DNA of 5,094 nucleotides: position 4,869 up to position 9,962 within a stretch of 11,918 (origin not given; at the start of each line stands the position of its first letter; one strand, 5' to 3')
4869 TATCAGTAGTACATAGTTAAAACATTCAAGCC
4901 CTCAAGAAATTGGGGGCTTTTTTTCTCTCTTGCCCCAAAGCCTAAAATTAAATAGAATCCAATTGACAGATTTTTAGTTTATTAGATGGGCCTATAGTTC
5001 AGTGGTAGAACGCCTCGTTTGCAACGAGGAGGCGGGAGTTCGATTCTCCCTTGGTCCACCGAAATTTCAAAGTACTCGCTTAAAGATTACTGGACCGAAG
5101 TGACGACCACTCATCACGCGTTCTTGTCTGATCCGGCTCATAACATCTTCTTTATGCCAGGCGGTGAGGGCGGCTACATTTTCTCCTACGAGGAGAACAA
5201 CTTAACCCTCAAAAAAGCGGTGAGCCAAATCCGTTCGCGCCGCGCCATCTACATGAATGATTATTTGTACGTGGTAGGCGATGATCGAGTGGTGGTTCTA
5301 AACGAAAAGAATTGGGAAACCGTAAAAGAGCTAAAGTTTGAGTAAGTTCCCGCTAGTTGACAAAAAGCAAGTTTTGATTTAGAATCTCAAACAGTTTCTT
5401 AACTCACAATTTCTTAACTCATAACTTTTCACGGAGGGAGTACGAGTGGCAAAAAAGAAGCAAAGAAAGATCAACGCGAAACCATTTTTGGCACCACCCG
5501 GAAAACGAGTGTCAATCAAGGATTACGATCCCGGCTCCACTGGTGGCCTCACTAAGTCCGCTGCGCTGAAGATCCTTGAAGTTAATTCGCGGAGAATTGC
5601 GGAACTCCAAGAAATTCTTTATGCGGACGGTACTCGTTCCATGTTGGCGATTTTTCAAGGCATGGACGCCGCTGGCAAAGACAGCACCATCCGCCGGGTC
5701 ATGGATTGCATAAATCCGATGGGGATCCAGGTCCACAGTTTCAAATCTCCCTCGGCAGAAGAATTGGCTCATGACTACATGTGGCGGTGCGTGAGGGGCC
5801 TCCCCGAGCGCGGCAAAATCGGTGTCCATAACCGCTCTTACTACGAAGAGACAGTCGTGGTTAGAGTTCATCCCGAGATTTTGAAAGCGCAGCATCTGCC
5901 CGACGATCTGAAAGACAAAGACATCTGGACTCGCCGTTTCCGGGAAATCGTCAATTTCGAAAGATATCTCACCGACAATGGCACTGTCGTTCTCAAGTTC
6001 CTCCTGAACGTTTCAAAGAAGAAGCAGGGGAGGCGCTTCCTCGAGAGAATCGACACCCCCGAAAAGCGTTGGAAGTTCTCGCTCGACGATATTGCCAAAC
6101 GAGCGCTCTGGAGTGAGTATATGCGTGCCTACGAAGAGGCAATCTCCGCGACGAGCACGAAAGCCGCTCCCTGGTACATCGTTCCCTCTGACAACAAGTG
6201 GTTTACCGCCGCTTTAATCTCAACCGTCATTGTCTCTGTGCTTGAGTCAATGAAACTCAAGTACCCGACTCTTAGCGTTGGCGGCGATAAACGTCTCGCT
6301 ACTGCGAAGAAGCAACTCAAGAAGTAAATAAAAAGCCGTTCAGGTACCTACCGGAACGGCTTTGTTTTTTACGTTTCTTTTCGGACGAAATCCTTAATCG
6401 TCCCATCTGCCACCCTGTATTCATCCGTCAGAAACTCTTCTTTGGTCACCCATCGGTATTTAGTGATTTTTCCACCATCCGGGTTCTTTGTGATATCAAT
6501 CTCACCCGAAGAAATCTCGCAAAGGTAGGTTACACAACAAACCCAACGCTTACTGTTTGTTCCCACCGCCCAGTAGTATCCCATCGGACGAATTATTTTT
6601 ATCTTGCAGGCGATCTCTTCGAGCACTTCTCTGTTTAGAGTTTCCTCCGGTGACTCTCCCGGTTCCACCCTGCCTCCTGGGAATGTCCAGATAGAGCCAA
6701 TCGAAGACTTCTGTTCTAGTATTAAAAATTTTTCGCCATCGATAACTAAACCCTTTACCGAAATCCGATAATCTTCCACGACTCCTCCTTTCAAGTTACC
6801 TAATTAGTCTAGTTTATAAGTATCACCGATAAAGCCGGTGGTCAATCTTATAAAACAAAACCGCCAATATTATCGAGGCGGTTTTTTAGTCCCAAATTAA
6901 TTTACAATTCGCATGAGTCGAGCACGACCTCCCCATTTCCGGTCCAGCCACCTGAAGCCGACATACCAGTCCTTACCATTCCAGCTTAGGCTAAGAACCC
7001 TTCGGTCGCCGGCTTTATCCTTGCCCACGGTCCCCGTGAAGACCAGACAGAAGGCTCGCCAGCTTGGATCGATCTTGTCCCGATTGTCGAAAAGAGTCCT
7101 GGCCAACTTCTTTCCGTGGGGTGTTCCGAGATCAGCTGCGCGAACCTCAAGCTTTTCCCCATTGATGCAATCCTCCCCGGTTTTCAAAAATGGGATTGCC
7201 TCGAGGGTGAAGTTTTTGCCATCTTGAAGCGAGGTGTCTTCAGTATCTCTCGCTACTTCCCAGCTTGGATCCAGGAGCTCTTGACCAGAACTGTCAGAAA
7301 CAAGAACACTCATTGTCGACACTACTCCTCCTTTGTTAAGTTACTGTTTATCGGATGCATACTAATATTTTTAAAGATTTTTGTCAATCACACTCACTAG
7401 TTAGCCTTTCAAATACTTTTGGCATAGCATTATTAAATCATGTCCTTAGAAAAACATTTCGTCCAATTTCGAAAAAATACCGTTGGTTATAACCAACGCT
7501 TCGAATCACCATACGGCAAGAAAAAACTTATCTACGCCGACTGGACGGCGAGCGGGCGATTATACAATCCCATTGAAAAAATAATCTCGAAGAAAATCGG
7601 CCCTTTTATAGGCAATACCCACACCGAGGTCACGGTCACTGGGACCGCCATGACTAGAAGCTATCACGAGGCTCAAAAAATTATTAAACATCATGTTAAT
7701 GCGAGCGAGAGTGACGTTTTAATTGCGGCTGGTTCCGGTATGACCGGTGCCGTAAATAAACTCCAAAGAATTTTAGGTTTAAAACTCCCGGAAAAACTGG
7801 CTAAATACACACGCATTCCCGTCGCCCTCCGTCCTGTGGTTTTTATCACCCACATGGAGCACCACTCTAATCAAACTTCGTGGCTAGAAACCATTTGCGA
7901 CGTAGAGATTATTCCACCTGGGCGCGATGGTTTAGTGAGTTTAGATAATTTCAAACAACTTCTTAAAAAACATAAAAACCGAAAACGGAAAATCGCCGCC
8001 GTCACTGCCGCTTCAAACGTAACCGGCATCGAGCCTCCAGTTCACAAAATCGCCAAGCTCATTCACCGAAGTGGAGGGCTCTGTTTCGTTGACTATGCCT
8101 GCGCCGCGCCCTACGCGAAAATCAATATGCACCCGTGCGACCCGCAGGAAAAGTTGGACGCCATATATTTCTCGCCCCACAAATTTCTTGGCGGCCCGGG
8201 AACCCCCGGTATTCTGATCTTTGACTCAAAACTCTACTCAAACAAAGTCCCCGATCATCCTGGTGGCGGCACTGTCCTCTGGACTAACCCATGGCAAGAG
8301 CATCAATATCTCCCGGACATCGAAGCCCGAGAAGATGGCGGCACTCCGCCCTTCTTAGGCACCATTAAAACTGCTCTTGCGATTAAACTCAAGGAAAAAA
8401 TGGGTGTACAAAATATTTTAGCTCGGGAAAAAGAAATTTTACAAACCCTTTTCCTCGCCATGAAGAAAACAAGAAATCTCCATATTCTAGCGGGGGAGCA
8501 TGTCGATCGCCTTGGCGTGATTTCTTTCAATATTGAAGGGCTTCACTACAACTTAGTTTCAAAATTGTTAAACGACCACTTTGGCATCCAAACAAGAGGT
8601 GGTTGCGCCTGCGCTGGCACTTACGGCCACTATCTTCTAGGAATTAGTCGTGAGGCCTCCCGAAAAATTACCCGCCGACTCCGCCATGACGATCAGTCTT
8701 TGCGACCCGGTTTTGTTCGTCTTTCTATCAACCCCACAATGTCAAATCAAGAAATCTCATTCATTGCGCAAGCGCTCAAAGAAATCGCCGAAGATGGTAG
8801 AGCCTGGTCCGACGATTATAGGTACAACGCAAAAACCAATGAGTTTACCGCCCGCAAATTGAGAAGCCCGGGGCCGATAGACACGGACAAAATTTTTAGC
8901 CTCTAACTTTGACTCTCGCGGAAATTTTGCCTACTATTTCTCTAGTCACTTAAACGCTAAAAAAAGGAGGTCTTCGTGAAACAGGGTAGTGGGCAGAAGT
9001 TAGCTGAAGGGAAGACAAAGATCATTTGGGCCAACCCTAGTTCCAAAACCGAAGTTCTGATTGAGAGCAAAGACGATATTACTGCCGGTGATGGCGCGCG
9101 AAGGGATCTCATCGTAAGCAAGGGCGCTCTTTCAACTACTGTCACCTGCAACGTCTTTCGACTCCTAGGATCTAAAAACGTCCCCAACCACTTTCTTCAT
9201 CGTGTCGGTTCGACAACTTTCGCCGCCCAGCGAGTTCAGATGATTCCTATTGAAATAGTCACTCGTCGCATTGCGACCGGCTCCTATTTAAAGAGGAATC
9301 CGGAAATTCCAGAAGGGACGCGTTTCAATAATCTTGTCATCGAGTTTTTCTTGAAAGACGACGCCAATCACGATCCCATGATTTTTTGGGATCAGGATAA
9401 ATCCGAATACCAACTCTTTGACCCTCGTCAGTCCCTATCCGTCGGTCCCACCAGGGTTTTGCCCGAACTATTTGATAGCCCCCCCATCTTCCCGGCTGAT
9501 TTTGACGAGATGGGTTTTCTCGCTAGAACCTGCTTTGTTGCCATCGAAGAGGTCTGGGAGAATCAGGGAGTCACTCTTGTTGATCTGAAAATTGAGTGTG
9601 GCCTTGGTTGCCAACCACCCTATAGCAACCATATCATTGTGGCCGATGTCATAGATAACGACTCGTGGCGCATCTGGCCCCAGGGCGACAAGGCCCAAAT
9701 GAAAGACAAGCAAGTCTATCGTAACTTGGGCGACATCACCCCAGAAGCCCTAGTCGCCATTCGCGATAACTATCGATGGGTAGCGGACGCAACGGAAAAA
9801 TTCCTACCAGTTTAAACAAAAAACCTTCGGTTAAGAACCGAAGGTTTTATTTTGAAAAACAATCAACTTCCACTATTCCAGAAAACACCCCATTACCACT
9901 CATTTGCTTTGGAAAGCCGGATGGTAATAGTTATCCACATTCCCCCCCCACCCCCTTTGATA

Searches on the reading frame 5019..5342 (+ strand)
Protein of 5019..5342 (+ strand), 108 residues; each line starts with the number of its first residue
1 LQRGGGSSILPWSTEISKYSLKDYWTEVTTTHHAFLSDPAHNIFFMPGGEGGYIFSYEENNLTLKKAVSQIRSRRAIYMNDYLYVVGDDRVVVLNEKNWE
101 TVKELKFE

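Call 46: search_protein_families(library=pfam, proteins=[window:5019-5342:+], max_evalue=0.1)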
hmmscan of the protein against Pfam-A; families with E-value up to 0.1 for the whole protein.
window:5019-5342:+ (108 aa): 2 families
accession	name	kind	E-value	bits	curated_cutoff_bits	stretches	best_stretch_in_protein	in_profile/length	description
PF09826.15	Beta_propel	-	6.6e-11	42.2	22.4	1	14-96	394-492/495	Beta propeller domain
PF01043.26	SecA_PP_bind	-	0.065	14.3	23.5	1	57-97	51-91/110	SecA preprotein cross-linking domain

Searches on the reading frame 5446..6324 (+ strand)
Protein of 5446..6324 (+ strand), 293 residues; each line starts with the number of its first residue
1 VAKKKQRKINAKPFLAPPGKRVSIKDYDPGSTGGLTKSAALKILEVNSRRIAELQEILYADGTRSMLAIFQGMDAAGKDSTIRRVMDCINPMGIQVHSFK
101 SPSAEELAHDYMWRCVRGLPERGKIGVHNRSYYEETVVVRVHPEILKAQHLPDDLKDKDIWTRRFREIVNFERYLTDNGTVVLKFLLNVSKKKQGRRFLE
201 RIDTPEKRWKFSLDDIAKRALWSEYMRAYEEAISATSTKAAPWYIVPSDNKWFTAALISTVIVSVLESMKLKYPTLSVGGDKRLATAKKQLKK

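Call 46: search_protein_families(library=pfam, proteins=[window:5446-6324:+], max_evalue=0.1)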
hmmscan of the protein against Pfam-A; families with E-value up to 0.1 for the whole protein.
window:5446-6324:+ (293 aa): 1 family
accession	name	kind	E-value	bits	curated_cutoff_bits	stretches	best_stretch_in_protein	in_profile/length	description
PF03976.20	PPK2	-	9.3e-63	212.3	22.3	1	44-270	11-225/229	Polyphosphate kinase 2 (PPK2)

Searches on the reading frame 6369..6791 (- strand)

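Call 46: search_protein_families(library=pfam, proteins=[window:6369-6791:-], max_evalue=0.1)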
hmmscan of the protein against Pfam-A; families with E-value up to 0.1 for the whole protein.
window:6369-6791:- (140 aa): 4 families
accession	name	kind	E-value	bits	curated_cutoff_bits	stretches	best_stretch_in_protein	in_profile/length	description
PF00293.34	NUDIX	-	3.9e-18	66.2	21.1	1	8-125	2-124/134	NUDIX domain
PF14815.12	NUDIX_4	-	5.4e-06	26.6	35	1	16-125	5-101/113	NUDIX domain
PF22327.2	Nudt16-like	-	0.00073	19.9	27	1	36-67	36-68/161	U8 snoRNA-decapping enzyme-like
PF13869.12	NUDIX_2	-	0.09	12.6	27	0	22-63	60-98/188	Nucleotide hydrolase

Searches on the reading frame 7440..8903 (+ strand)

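Call 46: search_protein_families(library=pfam, proteins=[window:7440-8903:+], max_evalue=0.1)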
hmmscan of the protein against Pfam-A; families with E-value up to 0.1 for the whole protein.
window:7440-8903:+ (488 aa): 1 family
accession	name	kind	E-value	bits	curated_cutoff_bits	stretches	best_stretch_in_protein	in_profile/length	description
PF00266.25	Aminotran_5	-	6.4e-42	144.3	21.5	1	31-439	1-368/371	Aminotransferase class-V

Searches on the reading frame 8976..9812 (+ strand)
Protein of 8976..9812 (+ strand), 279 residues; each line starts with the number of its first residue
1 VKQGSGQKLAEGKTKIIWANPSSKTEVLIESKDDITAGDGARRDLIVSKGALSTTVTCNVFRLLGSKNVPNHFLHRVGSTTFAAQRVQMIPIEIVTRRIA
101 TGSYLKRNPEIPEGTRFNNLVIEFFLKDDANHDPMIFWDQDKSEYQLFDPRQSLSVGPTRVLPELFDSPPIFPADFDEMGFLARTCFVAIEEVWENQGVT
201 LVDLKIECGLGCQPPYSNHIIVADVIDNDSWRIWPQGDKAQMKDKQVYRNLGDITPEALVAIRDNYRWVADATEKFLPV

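Call 46: search_protein_families(library=pfam, proteins=[window:8976-9812:+], max_evalue=0.1)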
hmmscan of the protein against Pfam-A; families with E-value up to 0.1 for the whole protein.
window:8976-9812:+ (279 aa): 1 family
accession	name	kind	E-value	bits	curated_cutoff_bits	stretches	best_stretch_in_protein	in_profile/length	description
PF01259.24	SAICAR_synt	-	6.3e-49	167.3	20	1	8-251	1-219/233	SAICAR synthetase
